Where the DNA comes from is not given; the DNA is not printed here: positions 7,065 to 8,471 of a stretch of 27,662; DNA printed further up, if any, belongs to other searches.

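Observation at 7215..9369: TsaC-TsaE fusion translationally coupled to TsaD, with no TsaB nearby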

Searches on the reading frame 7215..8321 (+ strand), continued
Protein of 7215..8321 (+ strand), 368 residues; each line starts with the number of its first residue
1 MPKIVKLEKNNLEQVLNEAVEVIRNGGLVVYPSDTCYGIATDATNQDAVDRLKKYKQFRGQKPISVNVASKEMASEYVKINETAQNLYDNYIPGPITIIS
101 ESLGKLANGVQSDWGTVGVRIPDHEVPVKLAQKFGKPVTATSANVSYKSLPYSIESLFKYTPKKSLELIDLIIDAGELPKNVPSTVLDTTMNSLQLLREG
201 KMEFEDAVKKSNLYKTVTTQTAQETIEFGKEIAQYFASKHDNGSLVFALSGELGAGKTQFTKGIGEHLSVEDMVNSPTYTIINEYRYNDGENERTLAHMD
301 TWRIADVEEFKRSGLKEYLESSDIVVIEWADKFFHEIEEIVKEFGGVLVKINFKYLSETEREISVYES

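Call 22: search_protein_representatives(protein=window:7215-8318:+)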
Query: 368 residues. Proteins with E-value up to 0.001 (for the whole library): 37645; up to 1e-10: 11920; up to 1e-30: 229. The best 150 are listed.
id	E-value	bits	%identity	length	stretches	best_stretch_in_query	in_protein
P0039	2.7e-130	451.1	59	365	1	5-367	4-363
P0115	1.6e-123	428.9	52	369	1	13-367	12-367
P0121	8.5e-92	324.6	42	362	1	3-364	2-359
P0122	7.6e-90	318.1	45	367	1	3-365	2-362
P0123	1.1e-86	307.8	44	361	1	7-362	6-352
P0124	4.3e-85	302.5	41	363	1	3-364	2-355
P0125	2.1e-84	300.2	42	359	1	4-364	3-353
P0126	8.5e-84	298.2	40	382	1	3-366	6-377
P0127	2.1e-83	297.0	41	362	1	5-362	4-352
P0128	2.3e-83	296.8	44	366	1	5-340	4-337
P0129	9.4e-83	294.8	41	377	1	3-352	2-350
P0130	4.7e-80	285.9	42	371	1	15-351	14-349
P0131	7.2e-80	285.3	42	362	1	3-351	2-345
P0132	3.3e-79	283.2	44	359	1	9-364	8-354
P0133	1.6e-78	280.9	41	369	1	10-365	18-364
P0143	1.8e-72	261.0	44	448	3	106-286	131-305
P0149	4.4e-71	256.4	41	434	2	7-206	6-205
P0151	2.7e-69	250.6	37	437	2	106-355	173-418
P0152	2.9e-69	250.4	41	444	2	105-342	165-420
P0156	2.9e-68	247.2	42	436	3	106-288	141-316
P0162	4.4e-66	240.0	38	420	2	105-363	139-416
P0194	1.5e-57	211.9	40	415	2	105-335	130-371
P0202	1.0e-54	202.6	44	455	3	9-209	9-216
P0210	3.7e-53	197.5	41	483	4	151-287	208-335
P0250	1.6e-43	165.8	34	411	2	10-199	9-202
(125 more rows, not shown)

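Call 24: find_related_loci(query=A1, collection=genome_contigs, flank=10000)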
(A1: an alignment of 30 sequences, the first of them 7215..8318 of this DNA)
Query A1 (368 aa) in genome_contigs; peptide patterns used: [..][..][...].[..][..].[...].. (x = any residue, [..] = any of these).
600 stretches matched a pattern (row limit reached: there are more); 599 encode a relative of the query (tblastn E <= 1e-3); the best 80 are kept; 80 distinct loci.
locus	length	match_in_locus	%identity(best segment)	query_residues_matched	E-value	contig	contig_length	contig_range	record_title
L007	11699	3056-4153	67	3-368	5e-172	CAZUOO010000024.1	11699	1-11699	MAG TPA_asm: uncultured Candidatus Saccharibacteria bacterium isolate SRP319275_co5_98 genome assembly, contig: NODE_250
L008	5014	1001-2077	57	3-366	4e-137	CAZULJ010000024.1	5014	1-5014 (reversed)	MAG TPA_asm: uncultured Candidatus Saccharibacteria bacterium isolate binchicken_co27_145 genome assembly, contig: NODE_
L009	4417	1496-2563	54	9-368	5e-128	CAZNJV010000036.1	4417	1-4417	MAG TPA_asm: uncultured Candidatus Saccharibacteria bacterium isolate SRP263991_co3_616 genome assembly, contig: NODE_33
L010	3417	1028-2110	54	3-367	7e-125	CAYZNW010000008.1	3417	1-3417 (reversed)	MAG TPA_asm: uncultured Candidatus Saccharibacteria bacterium isolate binchicken_co117_292 genome assembly, contig: NODE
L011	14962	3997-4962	58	9-333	2e-120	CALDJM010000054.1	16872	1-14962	MAG TPA_asm: uncultured bacterium isolate SRR1562000_bin.129_CONCOCT_v1.1_MAG genome assembly, contig: ERZ724042.2345, w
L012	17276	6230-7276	47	3-363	5e-98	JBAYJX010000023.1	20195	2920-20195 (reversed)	MAG: archaeon isolate SO_2016_GW1_66 scaffold04583_OW334_2016, whole genome shotgun sequence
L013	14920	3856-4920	43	4-364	2e-93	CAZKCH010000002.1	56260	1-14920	MAG TPA_asm: uncultured Candidatus Saccharibacteria bacterium isolate binchicken_co220_105 genome assembly, contig: NODE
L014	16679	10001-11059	41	1-363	4e-92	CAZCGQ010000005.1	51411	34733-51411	MAG TPA_asm: uncultured Gammaproteobacteria bacterium isolate SRP332253_co2_135 genome assembly, contig: NODE_544_length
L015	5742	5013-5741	59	10-254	9e-92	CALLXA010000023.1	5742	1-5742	MAG TPA_asm: uncultured bacterium isolate SRR3330206_bin.35_CONCOCT_v1.1_MAG genome assembly, contig: ERZ724085.9444, wh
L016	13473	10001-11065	41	3-363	2e-88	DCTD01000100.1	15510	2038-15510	MAG TPA_asm: Patescibacteria group bacterium UBA1449 UBA1449_contig_39425, whole genome shotgun sequence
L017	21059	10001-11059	41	3-367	2e-87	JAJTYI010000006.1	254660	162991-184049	MAG: bacterium isolate DTUPAT2 6-Genome5, whole genome shotgun sequence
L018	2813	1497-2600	39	3-365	4e-77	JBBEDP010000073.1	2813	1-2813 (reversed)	MAG: Patescibacteria group bacterium isolate LejiaF_33_12 Lejia_F_43914_length_2813_cov_7, whole genome shotgun sequence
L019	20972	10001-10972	38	7-343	2e-74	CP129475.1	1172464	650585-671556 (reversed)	MAG: Candidatus Dojkabacteria bacterium isolate cMAG.21 chromosome, complete genome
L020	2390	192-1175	41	19-345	7e-76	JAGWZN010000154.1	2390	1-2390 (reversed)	MAG: Patescibacteria group bacterium isolate REEB54 contig-150_63674, whole genome shotgun sequence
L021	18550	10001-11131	36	3-363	1e-73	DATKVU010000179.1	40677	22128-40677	MAG TPA_asm: Clostridia bacterium isolate SMAG_U14141 k141_2845047, whole genome shotgun sequence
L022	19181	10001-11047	39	3-365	7e-72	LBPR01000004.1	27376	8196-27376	MAG: Candidatus Roizmanbacteria bacterium GW2011_GWC2_34_23 UR56_C0004, whole genome shotgun sequence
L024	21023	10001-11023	36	4-365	2e-67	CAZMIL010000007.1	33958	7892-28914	MAG TPA_asm: uncultured Gammaproteobacteria bacterium isolate SRP093762_co1_187 genome assembly, contig: NODE_774_length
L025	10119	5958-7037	35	1-365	7e-66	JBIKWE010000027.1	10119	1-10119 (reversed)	MAG: Limisphaerales bacterium isolate ME2015-09-01_3300035663_group6_bin84 Rohwer_bin1528_scaffold_5256_c1, whole genome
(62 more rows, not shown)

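Call 32: search_solved_structures(query=window:7215-8318:+, max_evalue=0.00001, show_alignments=0)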
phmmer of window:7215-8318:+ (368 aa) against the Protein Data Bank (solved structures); distinct sequences matched with E-value up to 0.00001: 18.
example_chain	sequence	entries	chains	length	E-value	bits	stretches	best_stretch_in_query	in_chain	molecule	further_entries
1jcu_A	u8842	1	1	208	1.2e-32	116.8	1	8-205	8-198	conserved protein MTH1692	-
9d3h_A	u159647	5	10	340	5.5e-30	108.1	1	13-206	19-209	Threonylcarbamoyl-AMP synthase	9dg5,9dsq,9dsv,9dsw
6f87_A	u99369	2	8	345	7.2e-24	88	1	16-209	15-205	Threonylcarbamoyl-AMP synthase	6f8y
6f89_A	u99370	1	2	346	3.8e-23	85.6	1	14-209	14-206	Threonylcarbamoyl-AMP synthase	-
2eqa_A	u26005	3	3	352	8.9e-20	74.5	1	2-209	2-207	Hypothetical protein ST1526 | Putative uncharacterized protein ST1526 | YrdC/Sua5 family protein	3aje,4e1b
1fl9_A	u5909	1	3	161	1.1e-17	67.7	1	225-333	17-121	HYPOTHETICAL PROTEIN HI0065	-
1htw_A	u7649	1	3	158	1.1e-17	67.7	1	225-333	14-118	HI0065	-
5mvr_A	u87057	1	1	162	2.6e-17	66.5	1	229-341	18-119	tRNA threonylcarbamoyladenosine biosynthesis protein TsaE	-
5np9_A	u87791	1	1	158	2.9e-17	66.3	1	230-341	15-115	tRNA threonylcarbamoyladenosine biosynthesis protein TsaE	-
9zw5_A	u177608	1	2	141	3e-17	66.3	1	218-331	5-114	tRNA threonylcarbamoyladenosine biosynthesis protein TsaE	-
1k7j_A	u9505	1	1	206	3.3e-17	66.1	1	10-201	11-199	Protein yciO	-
1kk9_A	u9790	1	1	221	4.2e-17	65.8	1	10-201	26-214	probable translation factor yciO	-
8ide_A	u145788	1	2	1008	2.3e-14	56.7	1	15-206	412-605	N(6)-L-threonylcarbamoyladenine synthase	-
1hru_A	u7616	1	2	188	8.1e-13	51.7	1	10-146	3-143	YRDC GENE PRODUCT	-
2mx1_A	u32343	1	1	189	1e-12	51.4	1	10-146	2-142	Threonylcarbamoyl-AMP synthase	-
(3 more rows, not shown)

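Call 35: find_encoding_contigs(protein=window:7215-8321:+, flank=10000, max_places=2)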
Protein window:7215-8321:+ (368 aa): no gene with exactly this product is on record in the collection.

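Call 39: search_protein_families(library=pfam, proteins=[L009:3639-4253:+, L025:8155-8868:+, L022:12654-13358:+, L022:12248-12643:+, L022:14790-15383:+, L024:12192-13058:+, L024:13064-13852:+, L021:12617-13063:+, L013:7306-8130:+, L012:5716-6192:+], max_evalue=0.01)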
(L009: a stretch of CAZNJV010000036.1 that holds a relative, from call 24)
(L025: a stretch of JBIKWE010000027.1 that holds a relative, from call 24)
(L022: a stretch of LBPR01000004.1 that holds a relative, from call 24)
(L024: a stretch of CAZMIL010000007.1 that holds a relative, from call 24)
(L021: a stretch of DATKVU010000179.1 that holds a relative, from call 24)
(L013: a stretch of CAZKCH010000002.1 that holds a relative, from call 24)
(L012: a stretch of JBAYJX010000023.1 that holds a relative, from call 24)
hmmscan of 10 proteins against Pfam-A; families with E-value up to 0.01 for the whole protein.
L009:3639-4253:+ (205 aa): 10 families
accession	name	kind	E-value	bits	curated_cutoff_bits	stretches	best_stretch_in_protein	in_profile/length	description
PF13649.12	Methyltransf_25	-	5.9e-16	59.4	27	1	50-142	1-97/97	Methyltransferase domain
PF08241.18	Methyltransf_11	-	6e-13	49.7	21.2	1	51-145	1-94/95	Methyltransferase domain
PF13489.12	Methyltransf_23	-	1.7e-12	47.8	27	1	43-185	19-163/164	Methyltransferase domain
PF08242.18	Methyltransf_12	-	2.9e-10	41.2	30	1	51-142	1-96/98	Methyltransferase domain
PF13847.12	Methyltransf_31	-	2e-06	28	27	1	47-143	4-106/145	Methyltransferase domain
PF03848.20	TehB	-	5e-06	26.5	20.4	1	42-145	26-131/193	Tellurite resistance protein TehB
PF01135.25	PCMT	-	4.2e-05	23.9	20.3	1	41-89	68-117/210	Protein-L-isoaspartate(D-aspartate) O-methyltransferase (PCMT)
PF10017.15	Methyltransf_33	-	0.00013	21.6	23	1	30-86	45-104/304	Histidine-specific methyltransferase, SAM-dependent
PF02353.26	CMAS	-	0.0023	17.8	27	1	41-143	57-161/273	Mycolic acid cyclopropane synthetase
PF02390.23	Methyltransf_4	-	0.0047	16.9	24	0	50-88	5-43/173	Putative methyltransferase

L025:8155-8868:+ (238 aa): 12 families
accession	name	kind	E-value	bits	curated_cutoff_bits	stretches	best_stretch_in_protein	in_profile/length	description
PF00005.33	ABC_tran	-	7.4e-21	75.6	25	1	17-164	1-134/137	ABC transporter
PF02463.25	SMC_N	-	1.4e-09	38.2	40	1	19-202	17-204/220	RecF/RecN/SMC N terminal domain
PF13476.12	AAA_23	-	2e-06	29.1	27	1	9-60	2-52/201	AAA domain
PF13304.12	AAA_21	-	7.5e-06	26.7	27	0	29-47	1-19/304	AAA domain, putative AbiEii toxin, Type IV TA system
PF13555.12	AAA_29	-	2.8e-05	24.2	27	1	16-48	11-43/61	P-loop containing region of AAA domain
PF03193.22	RsgA_GTPase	-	0.00022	21.5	30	1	7-56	87-135/174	RsgA GTPase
PF13401.12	AAA_22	-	0.00037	21.3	27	1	27-191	5-120/130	AAA domain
PF00004.35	AAA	-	0.00038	21.3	21.2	0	32-50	3-21/131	ATPase family associated with various cellular activities (AAA)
PF13173.12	AAA_14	-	0.00082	19.8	27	0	27-71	2-43/129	AAA domain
PF20720.3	nSTAND3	-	0.003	17.7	27.2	0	24-50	14-40/155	Novel STAND NTPase 3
PF00931.28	NB-ARC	-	0.0035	17.1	23.5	1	26-183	18-124/248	NB-ARC domain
PF18748.7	HMUDK_HMUD1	-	0.004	17.1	27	0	25-64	15-56/196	5-hmdU DNA kinase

L022:12654-13358:+ (235 aa): 16 families
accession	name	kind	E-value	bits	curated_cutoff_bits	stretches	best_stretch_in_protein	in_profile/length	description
PF00005.33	ABC_tran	-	1.2e-20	74.9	25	1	18-163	2-134/137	ABC transporter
PF13304.12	AAA_21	-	1.3e-08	35.7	27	1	138-194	238-298/304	AAA domain, putative AbiEii toxin, Type IV TA system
PF02463.25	SMC_N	-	5.3e-08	33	40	1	26-212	23-215/220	RecF/RecN/SMC N terminal domain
PF20720.3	nSTAND3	-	2.3e-05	24.6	27.2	1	18-58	8-45/155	Novel STAND NTPase 3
PF00004.35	AAA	-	6e-05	23.9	21.2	0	31-50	2-21/131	ATPase family associated with various cellular activities (AAA)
PF03193.22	RsgA_GTPase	-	0.00017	21.9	30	1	4-50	84-129/174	RsgA GTPase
PF13173.12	AAA_14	-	0.00024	21.6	27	0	27-72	2-37/129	AAA domain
PF13401.12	AAA_22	-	0.00052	20.8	27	1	27-190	5-119/130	AAA domain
PF25199.1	nSTAND_NTPase5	-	0.00082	19.7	34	0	15-52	27-66/145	Novel STAND NTPase 5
PF13555.12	AAA_29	-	0.0011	19.1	27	1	22-43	17-38/61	P-loop containing region of AAA domain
PF02562.22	PhoH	-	0.0012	18.8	27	1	19-62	15-54/205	PhoH-like protein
PF13476.12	AAA_23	-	0.0019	19.3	27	1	17-47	10-39/201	AAA domain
PF13671.12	AAA_33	-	0.0072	17.1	27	1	31-61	3-34/143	AAA domain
PF05729.18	NACHT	-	0.0077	16.5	26.7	0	30-48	3-21/167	NACHT domain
PF01637.24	ATPase_2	-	0.0085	16.3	33.2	0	22-48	13-41/225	ATPase domain predominantly from Archaea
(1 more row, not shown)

L022:12248-12643:+ (132 aa): 1 family
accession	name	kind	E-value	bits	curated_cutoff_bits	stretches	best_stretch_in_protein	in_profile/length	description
PF02082.26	Rrf2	-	1.2e-16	61.5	30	1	4-132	1-131/132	Iron-dependent Transcriptional regulator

L022:14790-15383:+ (198 aa): 1 family
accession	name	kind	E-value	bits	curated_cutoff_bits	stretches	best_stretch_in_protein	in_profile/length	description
PF01458.23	SUFBD_core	-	3.9e-43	148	27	1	44-180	96-232/232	SUF system FeS cluster assembly, SufBD core domain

L024:12192-13058:+ (289 aa): 1 family
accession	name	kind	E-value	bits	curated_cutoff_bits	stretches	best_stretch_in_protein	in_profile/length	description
PF24681.1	Kelch_KLHDC2_KLHL20_DRC7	-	0.0075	16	50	0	202-263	142-204/221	KLHDC2/KLHL20/DRC7 Kelch-repeats domain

L024:13064-13852:+ (263 aa): 1 family
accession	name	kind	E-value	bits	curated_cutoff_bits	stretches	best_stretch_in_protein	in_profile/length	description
PF00041.27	fn3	-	0.0003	21.4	25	1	63-131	14-82/84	Fibronectin type III domain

L021:12617-13063:+ (149 aa): 3 families
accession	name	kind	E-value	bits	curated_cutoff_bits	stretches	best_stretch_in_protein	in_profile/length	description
PF00293.34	NUDIX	-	7e-24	84.8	21.1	1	4-136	2-133/134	NUDIX domain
PF14815.12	NUDIX_4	-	0.001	19.2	35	1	35-134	22-111/113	NUDIX domain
PF22327.2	Nudt16-like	-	0.0066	16.8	27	1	37-75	32-71/161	U8 snoRNA-decapping enzyme-like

L013:7306-8130:+ (275 aa): 3 families
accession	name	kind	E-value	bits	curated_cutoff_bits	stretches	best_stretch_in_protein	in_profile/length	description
PF02882.25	THF_DHG_CYH_C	-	5.8e-50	169.2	27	1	125-272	6-154/160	Tetrahydrofolate dehydrogenase/cyclohydrolase, NAD(P)-binding domain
PF00763.28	THF_DHG_CYH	-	2.1e-22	80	32.8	1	5-117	1-115/115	Tetrahydrofolate dehydrogenase/cyclohydrolase, catalytic domain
PF03721.20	UDPG_MGDP_dh_N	-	0.0072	16.3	27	0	157-216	2-59/187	UDP-glucose/GDP-mannose dehydrogenase family, NAD binding domain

L012:5716-6192:+ (159 aa): 2 families
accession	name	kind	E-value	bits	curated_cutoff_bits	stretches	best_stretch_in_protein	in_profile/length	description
PF01230.28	HIT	-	2.5e-15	57.3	21.5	1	16-143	5-97/98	HIT domain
PF11969.13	DcpS_C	-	1.1e-06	29.6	24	1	5-75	3-72/114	Scavenger mRNA decapping enzyme C-term binding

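Call 41: predict_structure(alignment_id=A1)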
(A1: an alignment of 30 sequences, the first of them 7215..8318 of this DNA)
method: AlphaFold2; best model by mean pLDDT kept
length: 368 residues; sequences in the alignment: 30
mean_pLDDT: 92.0   pTM: 0.71
mean pLDDT of the five models: 92.0, 91.7, 91.4, 91.0, 90.3
residues with pLDDT >= 90: 269; 70-90: 90; 50-70: 6; < 50: 3
segments of 3 or more residues with pLDDT < 50: none
pLDDT, mean of each block of 10 residues (from residue 1): 95 98 98 96 98 89 91 97 90 91 95 93 95 98 92 97 97 97 89 80 60 89 98 92 89 92 98 90 93 94 88 92 93 87 92 89 90
secondary structure, 60 per line:
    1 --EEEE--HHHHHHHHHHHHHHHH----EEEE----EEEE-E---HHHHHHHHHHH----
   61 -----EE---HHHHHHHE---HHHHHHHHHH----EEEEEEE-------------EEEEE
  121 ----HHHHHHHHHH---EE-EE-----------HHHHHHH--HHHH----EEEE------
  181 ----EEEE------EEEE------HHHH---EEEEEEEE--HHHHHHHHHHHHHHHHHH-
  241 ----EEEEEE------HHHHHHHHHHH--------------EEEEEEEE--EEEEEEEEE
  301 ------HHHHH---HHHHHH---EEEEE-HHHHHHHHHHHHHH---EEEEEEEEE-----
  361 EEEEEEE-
elements in order: E3-6 H9-24 E29-32 E37-40 H46-56 H71-77 H82-91 E96-102 E116-120 H125-134 H154-160 H163-166 E171-174 E185-188 E195-198 H205-208 E212-219 H222-239 E245-250 H257-267 E282-289 E292-300 H307-311 H315-320 E324-328 H330-343 E347-355 E361-367
